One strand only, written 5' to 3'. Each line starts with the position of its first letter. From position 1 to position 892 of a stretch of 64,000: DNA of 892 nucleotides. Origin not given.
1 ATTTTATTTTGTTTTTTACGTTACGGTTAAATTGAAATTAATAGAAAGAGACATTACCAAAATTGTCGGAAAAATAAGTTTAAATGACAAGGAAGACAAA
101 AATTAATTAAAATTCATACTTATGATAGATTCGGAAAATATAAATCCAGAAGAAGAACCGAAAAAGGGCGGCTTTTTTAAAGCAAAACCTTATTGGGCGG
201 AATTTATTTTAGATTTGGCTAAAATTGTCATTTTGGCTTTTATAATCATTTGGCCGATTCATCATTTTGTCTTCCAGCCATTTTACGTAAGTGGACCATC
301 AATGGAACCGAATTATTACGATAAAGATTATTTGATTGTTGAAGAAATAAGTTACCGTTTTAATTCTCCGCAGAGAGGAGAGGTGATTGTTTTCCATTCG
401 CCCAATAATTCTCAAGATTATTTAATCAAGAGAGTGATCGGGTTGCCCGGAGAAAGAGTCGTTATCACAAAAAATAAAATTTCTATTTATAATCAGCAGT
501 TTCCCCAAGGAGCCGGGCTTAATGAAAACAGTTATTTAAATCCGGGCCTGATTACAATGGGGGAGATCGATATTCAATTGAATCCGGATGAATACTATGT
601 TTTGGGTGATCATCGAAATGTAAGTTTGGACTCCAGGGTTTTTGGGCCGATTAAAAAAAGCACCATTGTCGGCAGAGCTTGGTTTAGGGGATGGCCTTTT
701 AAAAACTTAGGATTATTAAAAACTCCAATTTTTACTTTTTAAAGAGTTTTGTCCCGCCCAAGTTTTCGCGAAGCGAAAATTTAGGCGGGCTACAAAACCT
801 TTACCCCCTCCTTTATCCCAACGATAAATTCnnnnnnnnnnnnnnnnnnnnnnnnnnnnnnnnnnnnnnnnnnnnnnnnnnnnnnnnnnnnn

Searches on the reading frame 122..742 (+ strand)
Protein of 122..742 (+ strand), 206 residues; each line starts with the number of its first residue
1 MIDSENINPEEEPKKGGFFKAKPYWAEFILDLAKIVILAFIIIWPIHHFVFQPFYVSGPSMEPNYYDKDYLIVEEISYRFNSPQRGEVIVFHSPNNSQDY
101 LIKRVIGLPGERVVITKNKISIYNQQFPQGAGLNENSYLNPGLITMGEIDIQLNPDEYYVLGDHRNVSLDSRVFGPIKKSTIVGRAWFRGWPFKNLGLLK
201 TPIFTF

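Call 27: find_encoding_contigs(protein=window:122-742:+, flank=10000, max_places=10)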
Protein window:122-742:+ (206 aa): 3 contigs read that carry it; 2 places shown.
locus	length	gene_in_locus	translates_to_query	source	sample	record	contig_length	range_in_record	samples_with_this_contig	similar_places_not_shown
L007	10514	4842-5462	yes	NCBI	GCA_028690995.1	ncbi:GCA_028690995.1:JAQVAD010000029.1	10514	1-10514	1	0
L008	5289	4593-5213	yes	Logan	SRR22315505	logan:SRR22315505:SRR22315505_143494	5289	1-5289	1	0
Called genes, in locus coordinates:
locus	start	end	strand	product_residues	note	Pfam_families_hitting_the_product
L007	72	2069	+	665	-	PF01138:RNase_PH, PF03725:RNase_PH_C, PF01138:RNase_PH, PF00013:KH_1, PF00575:S1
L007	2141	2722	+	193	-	-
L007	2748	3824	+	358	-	PF04321:RmlD_sub_bind (weak), PF01073:3Beta_HSD, PF01370:Epimerase, PF02719:Polysacc_synt_2 (faint), PF16363:GDP_Man_Dehyd, PF07993:NAD_binding_4 (weak)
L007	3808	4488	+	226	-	PF00535:Glycos_transf_2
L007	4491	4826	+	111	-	PF10066:DUF2304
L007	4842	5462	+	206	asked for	PF10502:Peptidase_S26, PF00717:Peptidase_S24 (faint)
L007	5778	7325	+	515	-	PF01409:tRNA-synt_2d, PF13393:tRNA-synt_His, PF00587:tRNA-synt_2b, PF03129:HGTP_anticodon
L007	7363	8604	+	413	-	PF00919:UPF0004, PF04055:Radical_SAM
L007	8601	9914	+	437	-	PF03477:ATP-cone, PF20720:nSTAND3 (faint), PF00485:PRK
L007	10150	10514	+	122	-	PF01048:PNP_UDP_1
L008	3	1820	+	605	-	?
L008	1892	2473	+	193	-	-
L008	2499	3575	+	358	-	PF04321:RmlD_sub_bind (weak), PF01073:3Beta_HSD, PF01370:Epimerase, PF02719:Polysacc_synt_2 (faint), PF16363:GDP_Man_Dehyd, PF07993:NAD_binding_4 (weak)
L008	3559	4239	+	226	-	PF00535:Glycos_transf_2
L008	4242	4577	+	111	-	PF10066:DUF2304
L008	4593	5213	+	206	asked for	PF10502:Peptidase_S26, PF00717:Peptidase_S24 (faint)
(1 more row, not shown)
